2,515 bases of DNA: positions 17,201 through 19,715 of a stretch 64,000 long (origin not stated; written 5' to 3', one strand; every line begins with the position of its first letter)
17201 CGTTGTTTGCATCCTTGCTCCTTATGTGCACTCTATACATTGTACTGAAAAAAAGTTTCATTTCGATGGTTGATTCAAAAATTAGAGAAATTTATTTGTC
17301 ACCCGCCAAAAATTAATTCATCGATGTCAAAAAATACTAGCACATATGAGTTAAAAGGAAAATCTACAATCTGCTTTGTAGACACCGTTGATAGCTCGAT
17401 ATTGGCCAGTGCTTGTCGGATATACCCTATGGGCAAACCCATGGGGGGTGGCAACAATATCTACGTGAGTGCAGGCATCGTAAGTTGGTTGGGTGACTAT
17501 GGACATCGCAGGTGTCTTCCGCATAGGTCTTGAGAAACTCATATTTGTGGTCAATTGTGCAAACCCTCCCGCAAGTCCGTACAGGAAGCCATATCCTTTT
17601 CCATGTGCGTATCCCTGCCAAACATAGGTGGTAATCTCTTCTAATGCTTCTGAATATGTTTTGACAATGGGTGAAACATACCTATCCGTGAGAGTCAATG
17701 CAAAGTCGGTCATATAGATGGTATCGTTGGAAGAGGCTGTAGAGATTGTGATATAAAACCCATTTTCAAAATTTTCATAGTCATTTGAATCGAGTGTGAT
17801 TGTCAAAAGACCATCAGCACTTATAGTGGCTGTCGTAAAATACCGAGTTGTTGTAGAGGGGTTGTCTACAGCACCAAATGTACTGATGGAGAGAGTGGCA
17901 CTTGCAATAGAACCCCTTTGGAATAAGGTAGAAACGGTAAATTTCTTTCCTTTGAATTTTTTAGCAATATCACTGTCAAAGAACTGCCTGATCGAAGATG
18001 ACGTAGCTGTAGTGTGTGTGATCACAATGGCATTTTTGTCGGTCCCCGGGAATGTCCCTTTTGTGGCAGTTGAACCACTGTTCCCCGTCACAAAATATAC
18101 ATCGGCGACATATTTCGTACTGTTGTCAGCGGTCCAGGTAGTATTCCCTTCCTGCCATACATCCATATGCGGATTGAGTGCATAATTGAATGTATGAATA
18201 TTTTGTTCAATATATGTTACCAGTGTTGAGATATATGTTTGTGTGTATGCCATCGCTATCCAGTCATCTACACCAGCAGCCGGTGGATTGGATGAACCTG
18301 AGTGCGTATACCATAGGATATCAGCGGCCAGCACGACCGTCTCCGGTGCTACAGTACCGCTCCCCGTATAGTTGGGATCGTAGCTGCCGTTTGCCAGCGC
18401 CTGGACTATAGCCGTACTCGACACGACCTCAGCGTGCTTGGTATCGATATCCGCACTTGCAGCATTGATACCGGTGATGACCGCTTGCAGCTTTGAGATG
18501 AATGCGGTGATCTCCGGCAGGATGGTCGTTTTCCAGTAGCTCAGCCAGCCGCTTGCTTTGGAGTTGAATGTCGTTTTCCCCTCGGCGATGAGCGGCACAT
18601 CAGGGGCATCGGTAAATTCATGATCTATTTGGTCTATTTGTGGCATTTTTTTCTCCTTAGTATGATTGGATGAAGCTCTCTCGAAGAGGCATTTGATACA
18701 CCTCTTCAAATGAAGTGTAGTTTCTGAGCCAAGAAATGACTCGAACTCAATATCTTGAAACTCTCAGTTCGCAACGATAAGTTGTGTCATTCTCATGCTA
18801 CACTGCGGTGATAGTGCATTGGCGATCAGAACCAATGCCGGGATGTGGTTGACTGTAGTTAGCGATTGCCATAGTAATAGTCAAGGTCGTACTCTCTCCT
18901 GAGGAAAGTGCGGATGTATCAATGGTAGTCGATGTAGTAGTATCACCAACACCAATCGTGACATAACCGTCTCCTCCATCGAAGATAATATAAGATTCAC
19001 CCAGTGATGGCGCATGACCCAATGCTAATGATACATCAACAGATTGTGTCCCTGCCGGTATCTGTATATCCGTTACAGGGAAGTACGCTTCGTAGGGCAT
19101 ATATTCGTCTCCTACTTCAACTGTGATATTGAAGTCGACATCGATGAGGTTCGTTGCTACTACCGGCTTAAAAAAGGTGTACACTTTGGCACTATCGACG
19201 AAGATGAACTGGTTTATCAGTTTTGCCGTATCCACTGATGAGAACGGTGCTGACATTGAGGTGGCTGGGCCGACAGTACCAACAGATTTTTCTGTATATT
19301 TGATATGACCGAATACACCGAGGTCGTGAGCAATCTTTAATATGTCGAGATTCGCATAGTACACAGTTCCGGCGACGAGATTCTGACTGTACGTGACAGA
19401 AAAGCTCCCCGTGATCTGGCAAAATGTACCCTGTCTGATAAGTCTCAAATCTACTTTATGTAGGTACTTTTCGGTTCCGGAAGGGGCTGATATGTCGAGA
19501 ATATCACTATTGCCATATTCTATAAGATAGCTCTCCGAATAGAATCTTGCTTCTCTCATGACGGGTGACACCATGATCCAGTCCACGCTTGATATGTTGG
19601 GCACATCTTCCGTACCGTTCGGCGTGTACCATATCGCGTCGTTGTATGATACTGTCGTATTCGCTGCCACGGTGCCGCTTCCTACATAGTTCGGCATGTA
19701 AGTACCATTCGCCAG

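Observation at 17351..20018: Two tandem tail-fibre genes with identical 5' ends (about 300-bp direct repeat) and unrelated C-termini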

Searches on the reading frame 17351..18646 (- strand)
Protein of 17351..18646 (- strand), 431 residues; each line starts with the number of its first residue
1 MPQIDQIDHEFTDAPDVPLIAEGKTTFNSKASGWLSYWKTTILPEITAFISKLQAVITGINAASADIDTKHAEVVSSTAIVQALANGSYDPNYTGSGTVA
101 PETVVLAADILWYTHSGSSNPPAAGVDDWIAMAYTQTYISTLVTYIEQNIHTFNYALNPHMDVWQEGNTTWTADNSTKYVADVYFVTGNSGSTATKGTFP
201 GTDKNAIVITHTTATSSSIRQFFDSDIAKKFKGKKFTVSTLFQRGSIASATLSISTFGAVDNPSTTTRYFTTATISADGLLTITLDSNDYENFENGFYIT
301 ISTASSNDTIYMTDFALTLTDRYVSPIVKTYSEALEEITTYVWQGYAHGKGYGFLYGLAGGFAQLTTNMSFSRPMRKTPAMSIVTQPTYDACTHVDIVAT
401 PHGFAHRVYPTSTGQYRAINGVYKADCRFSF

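Call 5: search_protein_families(library=pfam, proteins=[window:17351-18646:-], max_evalue=0.01)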
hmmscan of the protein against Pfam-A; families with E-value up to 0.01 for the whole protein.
window:17351-18646:- (431 aa): 0 families

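Call 6: search_protein_families(library=phrogs, proteins=[window:17351-18646:-], max_evalue=0.01)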
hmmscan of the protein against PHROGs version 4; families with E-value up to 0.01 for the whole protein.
window:17351-18646:- (431 aa): 0 families

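Call 12: find_homologous_proteins(query=window:17351-18646:-)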
Query window:17351-18646:- (431 aa): 2 proteins with E <= 0.001 among 8000 candidates.
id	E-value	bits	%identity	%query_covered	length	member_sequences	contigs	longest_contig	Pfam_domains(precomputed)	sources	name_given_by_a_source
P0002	1.0e-284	962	100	100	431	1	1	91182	-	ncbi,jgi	-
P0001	2.9e-57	213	78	31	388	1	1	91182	-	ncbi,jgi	-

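Call 24: search_solved_structures(query=window:17351-18646:-, max_evalue=10)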
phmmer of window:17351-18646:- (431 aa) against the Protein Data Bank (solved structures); distinct sequences matched with E-value up to 10: 3.
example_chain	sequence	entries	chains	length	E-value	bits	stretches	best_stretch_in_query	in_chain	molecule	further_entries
7q3r_F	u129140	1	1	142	0.0088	18.5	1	262-307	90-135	VHH-F04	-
2poh_A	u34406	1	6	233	0.04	16.3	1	22-142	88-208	Head completion protein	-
3c9i_A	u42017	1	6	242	0.046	16.1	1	22-142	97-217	Tail needle protein gp26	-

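Call 39: search_protein_representatives(protein=window:17351-18646:-)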
Query: 431 residues. Proteins with E-value up to 0.001 (for the whole library): 104; up to 1e-10: 32; up to 1e-30: 2. The best 104 are listed.
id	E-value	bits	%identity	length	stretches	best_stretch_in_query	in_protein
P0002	3.2e-285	961.9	100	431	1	1-431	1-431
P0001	9.3e-58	212.8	78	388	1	1-133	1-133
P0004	6.3e-21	91.5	32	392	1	3-294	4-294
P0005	1.9e-18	83.3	39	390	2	306-427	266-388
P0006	2.7e-17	79.5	41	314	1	277-426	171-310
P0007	4.5e-17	78.8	44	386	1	324-427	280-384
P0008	1.1e-15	74.2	31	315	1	154-427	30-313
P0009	1.3e-15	74.0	37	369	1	276-429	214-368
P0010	1.6e-15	73.7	42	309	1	325-430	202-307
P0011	2.4e-15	73.1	40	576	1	304-429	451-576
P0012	1.6e-13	67.1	31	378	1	153-428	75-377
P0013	1.7e-13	67.0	36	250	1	303-428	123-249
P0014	3.3e-13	66.0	38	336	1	302-428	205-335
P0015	7.5e-13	64.9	36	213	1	307-427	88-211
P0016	9.5e-13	64.5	46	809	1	340-428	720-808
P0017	1.3e-12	64.1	29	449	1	132-428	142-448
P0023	2.3e-11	60.0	48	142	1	1-69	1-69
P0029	4.5e-11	59.0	40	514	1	4-94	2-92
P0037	4.2e-10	55.8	42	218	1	4-77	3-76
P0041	2.7e-09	53.2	36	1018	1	299-428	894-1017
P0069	9.5e-07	44.8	33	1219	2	328-427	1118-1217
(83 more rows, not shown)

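Call 43: search_protein_families(library=phrogs, proteins=[window:17351-18646:-], max_evalue=10)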
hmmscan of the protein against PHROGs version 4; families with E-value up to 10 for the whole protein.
window:17351-18646:- (431 aa): 1 family
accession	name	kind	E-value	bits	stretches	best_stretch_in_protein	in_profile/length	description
phrog_7136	-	unknown function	0.41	12.1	1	272-328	9-64/95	-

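Call 44: predict_structure(protein=window:17351-18646:-)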
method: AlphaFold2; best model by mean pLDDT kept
length: 431 residues; sequences in the alignment: 1
mean_pLDDT: 36.4   pTM: 0.27
mean pLDDT of the five models: 36.4, 33.1, 32.9, 32.2, 31.6
residues with pLDDT >= 90: 0; 70-90: 0; 50-70: 8; < 50: 423
segments of 3 or more residues with pLDDT < 50: 1-50, 66-68, 70-431
pLDDT, mean of each block of 10 residues (from residue 1): 30 31 31 40 46 49 50 41 38 37 37 39 42 44 45 37 30 28 38 38 35 38 42 31 31 34 36 40 41 37 38 30 32 43 38 38 35 24 24 32 32 34 30 28
secondary structure, 60 per line:
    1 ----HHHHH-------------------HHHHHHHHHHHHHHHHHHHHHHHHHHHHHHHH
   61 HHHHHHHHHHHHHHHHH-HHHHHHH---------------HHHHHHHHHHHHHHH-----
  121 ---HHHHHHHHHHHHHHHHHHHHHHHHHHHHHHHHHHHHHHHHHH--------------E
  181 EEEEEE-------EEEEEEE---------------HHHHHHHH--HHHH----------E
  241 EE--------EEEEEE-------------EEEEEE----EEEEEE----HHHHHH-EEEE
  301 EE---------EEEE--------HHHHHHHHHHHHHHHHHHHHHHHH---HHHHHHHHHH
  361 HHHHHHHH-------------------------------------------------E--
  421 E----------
elements in order: H5-9 H29-77 H79-85 H101-115 H124-165 E180-186 E194-200 H216-223 H226-229 E240-242 E251-256 E270-275 E280-285 H290-295 E297-302 E312-315 H324-347 H351-368

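Call 76: find_encoding_contigs(protein=window:17351-18646:-, flank=10000, max_places=5)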
Protein window:17351-18646:- (431 aa): no gene with exactly this product is on record in the collection.

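Call 84: search_dna_similar(query=P0017, collection=phages, mode=protein, max_evalue=0.00001, max_rows=12)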
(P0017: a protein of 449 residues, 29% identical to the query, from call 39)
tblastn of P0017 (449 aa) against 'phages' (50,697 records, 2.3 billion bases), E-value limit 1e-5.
Records with a match: 71; places in all: 97; records where one place covers at least 80% of the query: 4.
Best place of each record, by identity: <60% 71.
By first word of the organism name: Vibrio 14; Synechococcus 12; Xanthomonas 12; Rhizobium 11; Stenotrophomonas 7; Pseudomonas 3; Ochrobactrum 2; Burkholderia 2; Puniceispirillum 2; Clostridium 1; and 5 more.
By host as written in the record: - 21; Synechococcus sp. MW02 8; Stenotrophomonas maltophilia 5; Xanthomonas oryzae 3; Pseudomonas syringae GAW0113 3; Xanthomonas oryzae pv. oryzae 2; Rhizobium sp. N941 2; Rhizobium phaseoli INC1-2 2; and 19 more.
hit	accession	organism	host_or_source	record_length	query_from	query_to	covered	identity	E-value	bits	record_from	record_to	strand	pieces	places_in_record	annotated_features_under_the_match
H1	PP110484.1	Synechococcus phage MA01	Synechococcus sp. MW02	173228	75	449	84%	27.4%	1e-16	89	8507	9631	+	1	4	tail fiber protein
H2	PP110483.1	Synechococcus phage MA10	Synechococcus sp. MW02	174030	75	449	84%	27.4%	1e-16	89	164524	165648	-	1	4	tail fiber protein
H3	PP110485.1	Synechococcus phage ME01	Synechococcus sp. MW02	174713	75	449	84%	27.4%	1e-16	89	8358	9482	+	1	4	tail fiber protein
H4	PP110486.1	Synechococcus phage MC09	Synechococcus sp. MW02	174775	75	449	84%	27.4%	1e-16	89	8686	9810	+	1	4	tail fiber protein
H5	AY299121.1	Xanthomonas phage Xp10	-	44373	161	449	64%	29.4%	2e-11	72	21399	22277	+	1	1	26R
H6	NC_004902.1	Xanthomonas phage Xp10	Xanthomonas oryzae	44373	161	449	64%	29.4%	2e-11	72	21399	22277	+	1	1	tail fiber protein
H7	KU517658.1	Clostridium phage HM T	Clostridium saccharoperbutylacetonicum ...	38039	162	449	64%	29.2%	2e-9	66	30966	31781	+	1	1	hypothetical protein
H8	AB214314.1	Xanthomonas oryzae phage OP1hC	-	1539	161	449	64%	29.1%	2e-9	66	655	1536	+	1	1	deduced tail fiber protein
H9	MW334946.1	Cyanophage S-2L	-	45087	150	435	64%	29.2%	3e-12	75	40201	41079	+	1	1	tail fiber protein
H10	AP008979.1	Xanthomonas phage OP1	-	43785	161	449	64%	28.8%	6e-9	64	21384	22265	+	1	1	deduced tail fiber protein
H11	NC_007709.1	Xanthomonas phage OP1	-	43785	161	449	64%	28.8%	6e-9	64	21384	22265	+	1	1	tail fiber protein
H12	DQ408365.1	Xanthomonas phage Xo411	Xanthomonas oryzae Xo21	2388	161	449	64%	28.6%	3e-10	68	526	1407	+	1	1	hypothetical protein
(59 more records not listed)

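Call 97: find_related_loci(query=P0029, collection=viral_contigs, flank=8000)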
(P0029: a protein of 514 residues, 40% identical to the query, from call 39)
Query P0029 (514 aa) in viral_contigs; peptide patterns used: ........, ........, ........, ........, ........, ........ (x = any residue, [..] = any of these).
10 stretches matched a pattern, but none encodes a relative of the query by tblastn (E <= 1e-3).

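Call 98: find_related_loci(query=P0037, collection=viral_contigs, flank=8000)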
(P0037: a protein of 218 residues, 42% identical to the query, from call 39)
Query P0037 (218 aa) in viral_contigs; peptide patterns used: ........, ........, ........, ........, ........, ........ (x = any residue, [..] = any of these).
2 stretches matched a pattern, but none encodes a relative of the query by tblastn (E <= 1e-3).

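Call 99: list_cluster_members(proteins=[P0004, P0023, P0029, P0037, P0005, P0008, P0011, P0016, P0017, P0041])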
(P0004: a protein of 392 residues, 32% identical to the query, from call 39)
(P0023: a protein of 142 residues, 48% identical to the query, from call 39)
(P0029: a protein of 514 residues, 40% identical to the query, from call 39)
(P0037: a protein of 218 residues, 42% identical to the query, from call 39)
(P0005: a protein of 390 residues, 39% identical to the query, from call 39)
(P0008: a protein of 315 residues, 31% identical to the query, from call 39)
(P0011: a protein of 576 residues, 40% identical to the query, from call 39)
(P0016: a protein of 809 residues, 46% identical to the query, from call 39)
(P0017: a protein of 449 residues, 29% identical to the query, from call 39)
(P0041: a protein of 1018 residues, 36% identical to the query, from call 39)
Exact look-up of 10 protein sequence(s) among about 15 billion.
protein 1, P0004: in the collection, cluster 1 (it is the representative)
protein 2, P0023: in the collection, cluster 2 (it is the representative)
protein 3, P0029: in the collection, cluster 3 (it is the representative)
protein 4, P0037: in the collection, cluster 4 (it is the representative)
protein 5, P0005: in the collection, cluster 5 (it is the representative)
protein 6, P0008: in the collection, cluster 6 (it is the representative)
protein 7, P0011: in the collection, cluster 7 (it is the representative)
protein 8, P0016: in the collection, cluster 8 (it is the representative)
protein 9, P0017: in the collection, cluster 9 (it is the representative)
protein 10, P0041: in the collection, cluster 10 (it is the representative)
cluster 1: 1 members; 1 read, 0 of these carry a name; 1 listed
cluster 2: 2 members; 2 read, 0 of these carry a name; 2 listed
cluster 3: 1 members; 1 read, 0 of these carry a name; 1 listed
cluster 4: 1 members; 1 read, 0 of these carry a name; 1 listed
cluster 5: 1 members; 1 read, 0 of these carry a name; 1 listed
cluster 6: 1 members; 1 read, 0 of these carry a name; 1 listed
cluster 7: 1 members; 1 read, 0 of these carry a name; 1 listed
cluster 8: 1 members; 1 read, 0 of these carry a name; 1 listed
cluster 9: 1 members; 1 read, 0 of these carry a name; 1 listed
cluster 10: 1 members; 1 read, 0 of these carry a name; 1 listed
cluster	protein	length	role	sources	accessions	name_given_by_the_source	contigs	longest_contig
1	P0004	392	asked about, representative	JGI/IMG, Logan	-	-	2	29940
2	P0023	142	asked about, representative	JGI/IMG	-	-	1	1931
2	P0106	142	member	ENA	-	-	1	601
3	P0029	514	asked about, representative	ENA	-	-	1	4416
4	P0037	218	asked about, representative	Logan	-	-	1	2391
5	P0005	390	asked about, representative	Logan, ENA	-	-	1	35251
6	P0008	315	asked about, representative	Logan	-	-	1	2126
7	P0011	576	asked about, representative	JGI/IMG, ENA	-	-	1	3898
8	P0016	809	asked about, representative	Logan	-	-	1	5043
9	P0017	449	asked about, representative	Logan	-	-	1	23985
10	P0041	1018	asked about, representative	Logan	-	-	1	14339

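Call 100: find_encoding_contigs(protein=P0029, flank=5000, max_places=3)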
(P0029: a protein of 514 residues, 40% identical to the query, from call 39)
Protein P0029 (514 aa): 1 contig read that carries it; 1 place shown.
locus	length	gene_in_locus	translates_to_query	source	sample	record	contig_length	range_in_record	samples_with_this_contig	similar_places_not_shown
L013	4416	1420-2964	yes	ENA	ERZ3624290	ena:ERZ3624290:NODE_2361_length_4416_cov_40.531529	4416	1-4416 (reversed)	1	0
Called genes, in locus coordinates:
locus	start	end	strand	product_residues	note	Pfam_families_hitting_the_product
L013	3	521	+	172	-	?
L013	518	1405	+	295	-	-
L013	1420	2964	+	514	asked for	PF13385:Laminin_G_3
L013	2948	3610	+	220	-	-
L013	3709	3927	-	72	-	-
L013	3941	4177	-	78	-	-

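Call 101: find_encoding_contigs(protein=P0037, flank=5000, max_places=3)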
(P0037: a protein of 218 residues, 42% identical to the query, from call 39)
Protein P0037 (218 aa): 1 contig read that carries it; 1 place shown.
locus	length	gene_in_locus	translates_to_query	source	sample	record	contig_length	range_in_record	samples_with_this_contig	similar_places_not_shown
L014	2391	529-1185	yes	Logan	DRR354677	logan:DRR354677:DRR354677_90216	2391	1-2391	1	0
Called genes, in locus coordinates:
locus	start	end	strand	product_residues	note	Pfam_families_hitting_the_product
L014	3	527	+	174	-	?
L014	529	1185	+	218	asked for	-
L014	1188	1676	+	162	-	-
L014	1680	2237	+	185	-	-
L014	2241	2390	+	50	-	?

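Call 108: get_annotated_region(hit=H6, flank=3000)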
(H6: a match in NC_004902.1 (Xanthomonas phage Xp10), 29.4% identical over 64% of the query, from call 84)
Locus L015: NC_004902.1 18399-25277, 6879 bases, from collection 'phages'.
description: Xanthomonas phage Xp10, complete genome.
organism: Xanthomonas phage Xp10 (NCBI taxid 2907956)
taxonomy: Viruses; Duplodnaviria; Heunggongvirae; Uroviricota; Caudoviricetes; Xipdecavirus; Xipdecavirus Xp10
host: Xanthomonas oryzae; source: -; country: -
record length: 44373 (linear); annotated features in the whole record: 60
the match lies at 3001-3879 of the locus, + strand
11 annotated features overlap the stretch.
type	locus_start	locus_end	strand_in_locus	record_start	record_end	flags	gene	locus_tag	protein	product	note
CDS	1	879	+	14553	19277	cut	-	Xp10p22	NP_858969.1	central tail fiber J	22R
CDS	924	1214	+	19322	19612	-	-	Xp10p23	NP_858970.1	hypothetical protein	23R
CDS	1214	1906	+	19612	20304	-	-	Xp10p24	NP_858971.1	conserved phage protein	24R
CDS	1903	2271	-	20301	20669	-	-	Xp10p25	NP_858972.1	hypothetical protein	25L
CDS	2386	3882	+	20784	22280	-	-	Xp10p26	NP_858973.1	tail fiber protein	26R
CDS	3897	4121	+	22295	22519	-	-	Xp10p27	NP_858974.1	hypothetical protein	27R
CDS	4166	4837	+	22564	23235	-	-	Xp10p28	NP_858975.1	endolysin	28R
CDS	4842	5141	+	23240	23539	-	-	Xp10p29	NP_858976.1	Rz-like spanin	29R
CDS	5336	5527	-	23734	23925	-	-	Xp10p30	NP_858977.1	hypothetical protein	30L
CDS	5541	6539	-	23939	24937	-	-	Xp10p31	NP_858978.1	DNA ligase; minimal catalytic domain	31L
CDS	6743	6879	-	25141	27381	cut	-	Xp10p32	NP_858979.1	N4-like RNA polymerase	A family of single subunit RNA polymerases.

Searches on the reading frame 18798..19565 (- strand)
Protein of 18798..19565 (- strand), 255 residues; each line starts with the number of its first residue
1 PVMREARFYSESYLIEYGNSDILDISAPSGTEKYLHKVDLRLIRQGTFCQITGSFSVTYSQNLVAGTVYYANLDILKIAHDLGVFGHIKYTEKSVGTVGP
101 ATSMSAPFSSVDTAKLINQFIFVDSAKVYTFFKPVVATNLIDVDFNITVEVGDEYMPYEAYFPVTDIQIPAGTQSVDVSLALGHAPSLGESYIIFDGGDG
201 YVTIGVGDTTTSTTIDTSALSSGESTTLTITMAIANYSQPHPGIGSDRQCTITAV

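Call 43: search_protein_families(library=phrogs, proteins=[window:18798-19565:-], max_evalue=10)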
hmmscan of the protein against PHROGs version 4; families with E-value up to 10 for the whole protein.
window:18798-19565:- (255 aa): 1 family
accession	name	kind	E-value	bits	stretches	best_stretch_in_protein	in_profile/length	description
phrog_35411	-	unknown function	0.16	12.8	1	120-137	4-21/50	-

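Call 82: search_dna_similar(query=window:18798-19565:-, collection=phages, mode=protein, max_evalue=1)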
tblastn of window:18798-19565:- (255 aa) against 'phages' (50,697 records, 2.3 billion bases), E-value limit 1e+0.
No match.
